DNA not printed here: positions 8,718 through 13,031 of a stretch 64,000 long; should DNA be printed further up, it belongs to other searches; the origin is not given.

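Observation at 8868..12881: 1337-aa XRE-HTH protein with no recognisable enzymatic motif, divergent from a toxin-antitoxin-like pair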

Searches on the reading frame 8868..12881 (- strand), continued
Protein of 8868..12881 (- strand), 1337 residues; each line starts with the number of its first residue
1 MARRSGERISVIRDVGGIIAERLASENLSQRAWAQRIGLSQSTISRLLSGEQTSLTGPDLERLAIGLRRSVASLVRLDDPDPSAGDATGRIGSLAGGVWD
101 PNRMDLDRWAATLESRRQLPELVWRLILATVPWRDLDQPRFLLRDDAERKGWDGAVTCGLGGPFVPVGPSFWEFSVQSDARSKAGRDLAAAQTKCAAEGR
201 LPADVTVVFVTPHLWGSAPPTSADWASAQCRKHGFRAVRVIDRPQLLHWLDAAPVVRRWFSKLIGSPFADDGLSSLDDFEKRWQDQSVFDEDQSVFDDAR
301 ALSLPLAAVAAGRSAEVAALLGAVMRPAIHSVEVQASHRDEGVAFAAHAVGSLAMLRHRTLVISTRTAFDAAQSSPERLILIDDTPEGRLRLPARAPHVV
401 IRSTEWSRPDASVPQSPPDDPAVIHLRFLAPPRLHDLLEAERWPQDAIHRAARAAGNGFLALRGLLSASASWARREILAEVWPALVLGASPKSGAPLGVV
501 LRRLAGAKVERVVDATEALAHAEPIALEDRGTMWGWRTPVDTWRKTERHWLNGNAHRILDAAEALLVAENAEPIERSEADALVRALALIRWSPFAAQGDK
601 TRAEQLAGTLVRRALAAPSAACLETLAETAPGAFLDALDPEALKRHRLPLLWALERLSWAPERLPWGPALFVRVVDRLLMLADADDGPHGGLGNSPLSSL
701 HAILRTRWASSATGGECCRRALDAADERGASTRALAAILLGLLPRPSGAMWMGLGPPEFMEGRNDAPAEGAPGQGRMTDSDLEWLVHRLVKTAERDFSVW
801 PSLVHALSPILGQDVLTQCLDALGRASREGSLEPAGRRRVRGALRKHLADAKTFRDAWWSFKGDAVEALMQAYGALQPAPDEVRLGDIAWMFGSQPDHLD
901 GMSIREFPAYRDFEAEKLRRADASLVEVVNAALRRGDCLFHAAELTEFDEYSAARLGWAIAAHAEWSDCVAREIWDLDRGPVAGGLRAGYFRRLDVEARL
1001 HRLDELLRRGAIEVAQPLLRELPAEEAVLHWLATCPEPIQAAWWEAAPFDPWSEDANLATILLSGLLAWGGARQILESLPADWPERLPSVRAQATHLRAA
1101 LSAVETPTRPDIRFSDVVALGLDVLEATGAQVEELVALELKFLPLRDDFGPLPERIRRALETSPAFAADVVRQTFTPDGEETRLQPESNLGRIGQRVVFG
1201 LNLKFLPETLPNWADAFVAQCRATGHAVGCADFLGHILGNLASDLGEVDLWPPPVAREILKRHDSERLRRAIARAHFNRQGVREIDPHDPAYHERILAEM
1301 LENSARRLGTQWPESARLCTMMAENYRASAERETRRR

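Call 89: get_annotated_region(hit=H15, flank=7000)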
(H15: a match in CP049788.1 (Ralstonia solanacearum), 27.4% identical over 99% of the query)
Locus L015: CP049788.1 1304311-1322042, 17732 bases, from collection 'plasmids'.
description: Ralstonia solanacearum strain B2 plasmid unnamed, complete sequence
organism: Ralstonia solanacearum (NCBI taxid 305)
taxonomy: Bacteria; Pseudomonadota; Betaproteobacteria; Burkholderiales; Burkholderiaceae; Ralstonia; Ralstonia solanacearum
host: -; source: whole organism,isolated from the tobacco substrate; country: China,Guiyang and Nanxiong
typing (MOB-suite, as given by PLSDB): non-mobilizable
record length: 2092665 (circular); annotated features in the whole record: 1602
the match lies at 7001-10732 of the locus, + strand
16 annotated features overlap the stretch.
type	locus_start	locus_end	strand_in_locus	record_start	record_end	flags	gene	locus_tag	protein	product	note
CDS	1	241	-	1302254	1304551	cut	-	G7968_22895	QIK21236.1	hypothetical protein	-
CDS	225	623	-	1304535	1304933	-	-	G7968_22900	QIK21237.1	hypothetical protein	-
CDS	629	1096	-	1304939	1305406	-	-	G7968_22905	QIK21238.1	hypothetical protein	-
CDS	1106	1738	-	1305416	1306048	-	-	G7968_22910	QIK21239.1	hypothetical protein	-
CDS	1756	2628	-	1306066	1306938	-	-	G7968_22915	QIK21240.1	ATP-binding protein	-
CDS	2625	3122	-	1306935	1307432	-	-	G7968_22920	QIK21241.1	hypothetical protein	-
CDS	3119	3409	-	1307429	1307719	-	-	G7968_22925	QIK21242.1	helix-turn-helix domain-containing protein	-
CDS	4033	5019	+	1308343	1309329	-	-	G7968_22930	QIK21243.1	IS5 family transposase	-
CDS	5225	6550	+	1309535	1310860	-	-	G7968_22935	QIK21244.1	hypothetical protein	-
CDS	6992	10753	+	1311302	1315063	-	-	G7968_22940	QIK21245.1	hypothetical protein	-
CDS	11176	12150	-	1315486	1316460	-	-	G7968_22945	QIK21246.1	hypothetical protein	-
CDS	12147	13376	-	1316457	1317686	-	-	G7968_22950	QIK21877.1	glycine hydroxymethyltransferase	-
CDS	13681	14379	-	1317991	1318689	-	-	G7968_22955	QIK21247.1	hypothetical protein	-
CDS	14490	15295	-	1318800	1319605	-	-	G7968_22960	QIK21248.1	IS5 family transposase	-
CDS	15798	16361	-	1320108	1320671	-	-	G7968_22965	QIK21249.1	hypothetical protein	-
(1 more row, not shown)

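Call 90: get_annotated_region(hit=H10, flank=7000)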
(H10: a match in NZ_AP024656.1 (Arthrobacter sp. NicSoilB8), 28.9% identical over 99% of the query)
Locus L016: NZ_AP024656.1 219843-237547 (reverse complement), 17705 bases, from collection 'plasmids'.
description: Arthrobacter sp. NicSoilB8 plasmid pNicSoilB8, complete sequence
organism: Arthrobacter sp. NicSoilB8 (NCBI taxid 2830998)
taxonomy: Bacteria; Actinomycetota; Actinomycetes; Micrococcales; Micrococcaceae; Arthrobacter; Arthrobacter sp. NicSoilB8
host: -; source: -; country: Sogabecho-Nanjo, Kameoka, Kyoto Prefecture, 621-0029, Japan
typing (MOB-suite, as given by PLSDB): mobilizable; replicon rep_cluster_1210; relaxase MOBP
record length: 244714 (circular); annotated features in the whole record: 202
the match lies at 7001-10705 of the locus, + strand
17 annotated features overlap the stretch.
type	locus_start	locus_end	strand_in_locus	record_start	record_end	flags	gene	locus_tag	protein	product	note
CDS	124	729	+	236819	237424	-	-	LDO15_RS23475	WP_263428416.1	DNA-binding protein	-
CDS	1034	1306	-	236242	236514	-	-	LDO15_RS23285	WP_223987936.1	hypothetical protein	-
CDS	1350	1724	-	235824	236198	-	-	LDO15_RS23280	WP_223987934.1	hypothetical protein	-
CDS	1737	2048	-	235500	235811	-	-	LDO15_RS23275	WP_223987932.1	hypothetical protein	-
CDS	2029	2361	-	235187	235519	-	-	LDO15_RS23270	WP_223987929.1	hypothetical protein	-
CDS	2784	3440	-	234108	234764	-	-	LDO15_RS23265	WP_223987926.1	helicase associated domain-containing protein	-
CDS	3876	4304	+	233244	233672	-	-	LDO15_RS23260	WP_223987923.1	hypothetical protein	-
CDS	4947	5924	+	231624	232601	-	-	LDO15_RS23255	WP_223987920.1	DUF4192 domain-containing protein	-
CDS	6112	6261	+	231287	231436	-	-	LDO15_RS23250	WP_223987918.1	hypothetical protein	-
CDS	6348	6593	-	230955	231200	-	-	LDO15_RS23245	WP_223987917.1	hypothetical protein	-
CDS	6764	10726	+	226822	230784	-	-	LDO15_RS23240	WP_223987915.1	helix-turn-helix domain-containing protein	-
CDS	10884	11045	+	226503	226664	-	-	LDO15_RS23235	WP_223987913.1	hypothetical protein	-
CDS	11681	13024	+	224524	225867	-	-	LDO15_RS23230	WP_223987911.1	ParB/RepB/Spo0J family partition protein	GO:0007059 - chromosome segregation [Evidence IEA]; GO:0000910 - cytokinesis [Evidence IEA]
CDS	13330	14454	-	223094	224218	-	-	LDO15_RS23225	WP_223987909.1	hypothetical protein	-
CDS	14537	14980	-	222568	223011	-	-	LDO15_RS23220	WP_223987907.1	hypothetical protein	-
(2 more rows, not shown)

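Call 91: get_annotated_region(hit=H9, flank=7000)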
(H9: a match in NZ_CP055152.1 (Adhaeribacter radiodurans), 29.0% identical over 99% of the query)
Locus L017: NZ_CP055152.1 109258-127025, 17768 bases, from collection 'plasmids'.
description: Adhaeribacter radiodurans strain KUDC8001 plasmid unnamed, complete sequence
organism: Adhaeribacter radiodurans (NCBI taxid 2745197)
taxonomy: Bacteria; Bacteroidota; Cytophagia; Cytophagales; Hymenobacteraceae; Adhaeribacter; Adhaeribacter radiodurans
host: -; source: Cell culture,rhizospheric soil; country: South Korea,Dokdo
typing (MOB-suite, as given by PLSDB): non-mobilizable
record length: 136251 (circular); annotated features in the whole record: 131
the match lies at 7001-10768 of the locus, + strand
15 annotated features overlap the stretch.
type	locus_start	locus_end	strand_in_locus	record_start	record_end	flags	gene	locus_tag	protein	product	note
CDS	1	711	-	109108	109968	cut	-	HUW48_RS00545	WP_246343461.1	AraC family transcriptional regulator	-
CDS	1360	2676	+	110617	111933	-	ltrA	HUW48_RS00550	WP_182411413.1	group II intron reverse transcriptase/maturase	GO:0000373 - Group II intron splicing [Evidence IEA]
CDS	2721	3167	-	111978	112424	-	-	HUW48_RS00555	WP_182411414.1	hypothetical protein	-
CDS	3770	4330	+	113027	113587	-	-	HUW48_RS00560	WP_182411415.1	recombinase family protein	GO:0006310 - DNA recombination [Evidence IEA]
CDS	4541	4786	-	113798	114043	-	-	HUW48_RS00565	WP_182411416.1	hypothetical protein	-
CDS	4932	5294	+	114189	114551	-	-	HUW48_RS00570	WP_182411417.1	helix-turn-helix transcriptional regulator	-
CDS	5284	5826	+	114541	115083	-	-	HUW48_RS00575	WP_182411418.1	ImmA/IrrE family metallo-endopeptidase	-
CDS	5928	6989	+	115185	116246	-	-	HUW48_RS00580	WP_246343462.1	PDDEXK nuclease domain-containing protein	-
CDS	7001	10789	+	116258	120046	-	-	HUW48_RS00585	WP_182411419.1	hypothetical protein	-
CDS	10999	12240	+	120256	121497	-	-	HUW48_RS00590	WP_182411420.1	DUF4238 domain-containing protein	-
CDS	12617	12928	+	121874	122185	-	-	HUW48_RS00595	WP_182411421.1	antibiotic biosynthesis monooxygenase family protein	-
CDS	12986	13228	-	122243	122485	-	-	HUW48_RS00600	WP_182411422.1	hypothetical protein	-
CDS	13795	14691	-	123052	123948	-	-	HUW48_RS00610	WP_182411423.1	mechanosensitive ion channel family protein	-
CDS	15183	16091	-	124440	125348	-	-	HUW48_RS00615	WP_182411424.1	YihY/virulence factor BrkB family protein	-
CDS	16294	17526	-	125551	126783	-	-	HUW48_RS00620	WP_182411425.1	sodium:proton antiporter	GO:0006814 - sodium ion transport [Evidence IEA]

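Call 97: find_encoding_contigs(protein=P0017, flank=10000, max_places=2)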
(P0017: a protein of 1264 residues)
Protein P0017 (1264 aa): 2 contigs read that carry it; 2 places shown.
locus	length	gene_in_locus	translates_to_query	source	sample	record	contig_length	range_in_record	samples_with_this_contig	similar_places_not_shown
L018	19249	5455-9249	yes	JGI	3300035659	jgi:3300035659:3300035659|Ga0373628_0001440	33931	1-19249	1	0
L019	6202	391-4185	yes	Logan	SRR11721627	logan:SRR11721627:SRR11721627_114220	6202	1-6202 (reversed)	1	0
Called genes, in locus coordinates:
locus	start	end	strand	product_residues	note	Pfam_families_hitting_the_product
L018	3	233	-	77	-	?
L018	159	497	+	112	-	-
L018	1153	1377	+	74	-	-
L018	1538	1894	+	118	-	-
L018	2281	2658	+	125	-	-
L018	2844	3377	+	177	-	-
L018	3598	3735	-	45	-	-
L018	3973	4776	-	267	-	PF13365:Trypsin_2 (weak)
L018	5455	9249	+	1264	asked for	-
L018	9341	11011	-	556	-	-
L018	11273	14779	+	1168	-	PF01381:HTH_3, PF04851:ResIII (weak), PF00176:SNF2-rel_dom, PF00270:DEAD (weak), PF00271:Helicase_C, PF13020:NOV_C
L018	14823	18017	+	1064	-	PF06634:DUF1156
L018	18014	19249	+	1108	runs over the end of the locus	PF04465:DUF499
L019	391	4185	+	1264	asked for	-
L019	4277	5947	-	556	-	-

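Call 98: find_encoding_contigs(protein=P0162, flank=10000, max_places=2)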
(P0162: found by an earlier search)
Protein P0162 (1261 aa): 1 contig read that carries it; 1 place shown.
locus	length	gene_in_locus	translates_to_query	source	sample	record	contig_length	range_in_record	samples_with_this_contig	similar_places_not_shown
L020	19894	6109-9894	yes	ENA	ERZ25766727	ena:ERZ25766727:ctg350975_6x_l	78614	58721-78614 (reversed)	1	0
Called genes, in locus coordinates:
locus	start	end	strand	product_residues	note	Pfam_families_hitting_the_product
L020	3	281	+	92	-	?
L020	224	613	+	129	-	PF18480:DUF5615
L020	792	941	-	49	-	-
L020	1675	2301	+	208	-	PF13358:DDE_3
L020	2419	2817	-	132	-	PF13358:DDE_3 (weak)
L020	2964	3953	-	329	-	PF04402:SIMPL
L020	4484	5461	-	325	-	PF13701:DDE_Tnp_1_4, PF01609:DDE_Tnp_1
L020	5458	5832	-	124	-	-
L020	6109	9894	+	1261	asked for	-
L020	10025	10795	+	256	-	PF00486:Trans_reg_C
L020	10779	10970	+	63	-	PF12728:HTH_17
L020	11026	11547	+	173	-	-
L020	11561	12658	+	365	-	PF07669:Eco57I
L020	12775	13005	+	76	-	PF17728:BsuBI_PstI_RE_N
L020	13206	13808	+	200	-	PF06616:BsuBI_PstI_RE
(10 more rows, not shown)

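Call 99: find_encoding_contigs(protein=P0166, flank=10000, max_places=2)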
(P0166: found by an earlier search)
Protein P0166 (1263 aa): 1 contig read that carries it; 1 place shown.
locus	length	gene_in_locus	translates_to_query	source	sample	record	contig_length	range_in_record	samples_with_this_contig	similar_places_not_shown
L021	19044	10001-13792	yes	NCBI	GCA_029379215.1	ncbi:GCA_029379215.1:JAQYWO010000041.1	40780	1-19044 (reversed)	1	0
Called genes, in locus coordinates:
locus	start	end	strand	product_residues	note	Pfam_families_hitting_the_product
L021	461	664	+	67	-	PF00737:PsbH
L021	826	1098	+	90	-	PF02416:TatA_B_E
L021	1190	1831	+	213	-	PF01195:Pept_tRNA_hydro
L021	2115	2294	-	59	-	PF01165:Ribosomal_S21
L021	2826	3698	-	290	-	PF00590:TP_methylase, PF23016:RsmI_C (weak)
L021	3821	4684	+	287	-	PF00294:PfkB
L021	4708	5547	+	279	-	PF00459:Inositol_P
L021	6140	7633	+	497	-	PF00171:Aldedh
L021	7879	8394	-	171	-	PF11848:DUF3368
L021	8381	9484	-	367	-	PF01381:HTH_3, PF12844:HTH_19, PF13560:HTH_31, PF06114:Peptidase_M78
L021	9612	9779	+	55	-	-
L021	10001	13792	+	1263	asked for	-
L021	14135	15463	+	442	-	PF00202:Aminotran_3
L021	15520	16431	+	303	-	PF07063:HGLS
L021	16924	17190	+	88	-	PF09939:DUF2171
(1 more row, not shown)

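Call 100: find_encoding_contigs(protein=P0012, flank=10000, max_places=2)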
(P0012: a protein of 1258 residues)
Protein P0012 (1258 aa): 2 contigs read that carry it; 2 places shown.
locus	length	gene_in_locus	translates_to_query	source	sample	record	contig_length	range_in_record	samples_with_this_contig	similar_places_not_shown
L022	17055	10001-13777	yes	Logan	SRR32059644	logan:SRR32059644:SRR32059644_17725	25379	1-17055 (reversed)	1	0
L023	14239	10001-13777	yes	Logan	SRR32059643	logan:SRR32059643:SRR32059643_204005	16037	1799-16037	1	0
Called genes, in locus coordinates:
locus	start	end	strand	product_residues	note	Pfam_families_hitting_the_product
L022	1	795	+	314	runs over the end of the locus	-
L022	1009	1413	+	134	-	-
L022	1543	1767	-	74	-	PF13560:HTH_31, PF12844:HTH_19 (weak), PF01381:HTH_3, PF13443:HTH_26 (weak)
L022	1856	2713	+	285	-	-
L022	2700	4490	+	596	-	PF26550:Tricorn_2nd, PF26549:Tricorn_N, PF07676:PD40 (weak), PF26549:Tricorn_N, PF07676:PD40 (weak), PF26549:Tricorn_N, PF07676:PD40, PF13472:Lipase_GDSL_2, +2 more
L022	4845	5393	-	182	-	-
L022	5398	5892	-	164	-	-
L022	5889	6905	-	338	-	-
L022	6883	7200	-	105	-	-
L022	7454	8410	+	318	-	PF09572:RE_XamI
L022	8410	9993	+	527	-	PF07669:Eco57I, PF22837:M_Eco57I_C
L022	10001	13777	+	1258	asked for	-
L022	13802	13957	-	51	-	-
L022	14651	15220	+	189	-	PF13473:Cupredoxin_1 (weak), PF00127:Copper-bind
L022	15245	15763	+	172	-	-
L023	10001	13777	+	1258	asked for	-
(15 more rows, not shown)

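Call 108: search_protein_families(library=ncbifam, proteins=[L024:9001-11793:+, L024:8675-8995:+, L025:7546-11088:+, P0011, P0013, L013:4128-7691:+, L012:4549-4869:+], max_evalue=0.01)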
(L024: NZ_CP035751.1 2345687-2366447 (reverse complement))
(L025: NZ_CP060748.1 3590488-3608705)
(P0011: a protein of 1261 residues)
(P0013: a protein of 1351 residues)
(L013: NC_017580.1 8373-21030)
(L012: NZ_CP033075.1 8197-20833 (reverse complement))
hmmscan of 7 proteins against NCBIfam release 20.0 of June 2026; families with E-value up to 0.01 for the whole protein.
L024:9001-11793:+ (930 aa): 0 families

L024:8675-8995:+ (106 aa): 1 family
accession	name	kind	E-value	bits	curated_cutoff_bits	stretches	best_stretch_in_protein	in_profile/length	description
NF047935.1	antiphage_GapS6a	subfamily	3.4e-40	136.6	90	1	1-103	1-104/104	GapS6a family protein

L025:7546-11088:+ (1180 aa): 0 families

P0011 (1261 aa): 0 families

P0013 (1351 aa): 6 families
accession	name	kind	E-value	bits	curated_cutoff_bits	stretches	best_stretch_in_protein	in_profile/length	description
TIGR03070.1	couple_hipB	subfamily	6.7e-07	29.2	71.65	1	10-60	4-54/58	type II toxin-antitoxin system Y4mF family antitoxin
NF007257.0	PRK09706.1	subfamily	2.1e-06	27.6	101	1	11-74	8-71/135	transcriptional repressor DicA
NF041951.1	phage_RstR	subfamily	9.4e-05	22.6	80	1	10-62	4-56/108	RstR family transcriptional repressor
TIGR00270.2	TIGR00270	equivalog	0.00057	19.7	110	1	12-63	79-130/159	multiprotein bridging factor aMBF1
NF047948.1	male_kill_WMK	equivalog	0.0039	16.7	300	1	12-62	166-216/300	WO male-killing family protein Wmk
NF052239.1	antitox_spr1629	equivalog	0.005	16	335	1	11-68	5-62/377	spr1629 family repressor/antitoxin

L013:4128-7691:+ (1187 aa): 0 families

L012:4549-4869:+ (106 aa): 1 family
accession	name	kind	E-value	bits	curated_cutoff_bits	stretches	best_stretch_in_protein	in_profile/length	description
NF047935.1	antiphage_GapS6a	subfamily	4.7e-41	139.3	90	1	1-103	1-104/104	GapS6a family protein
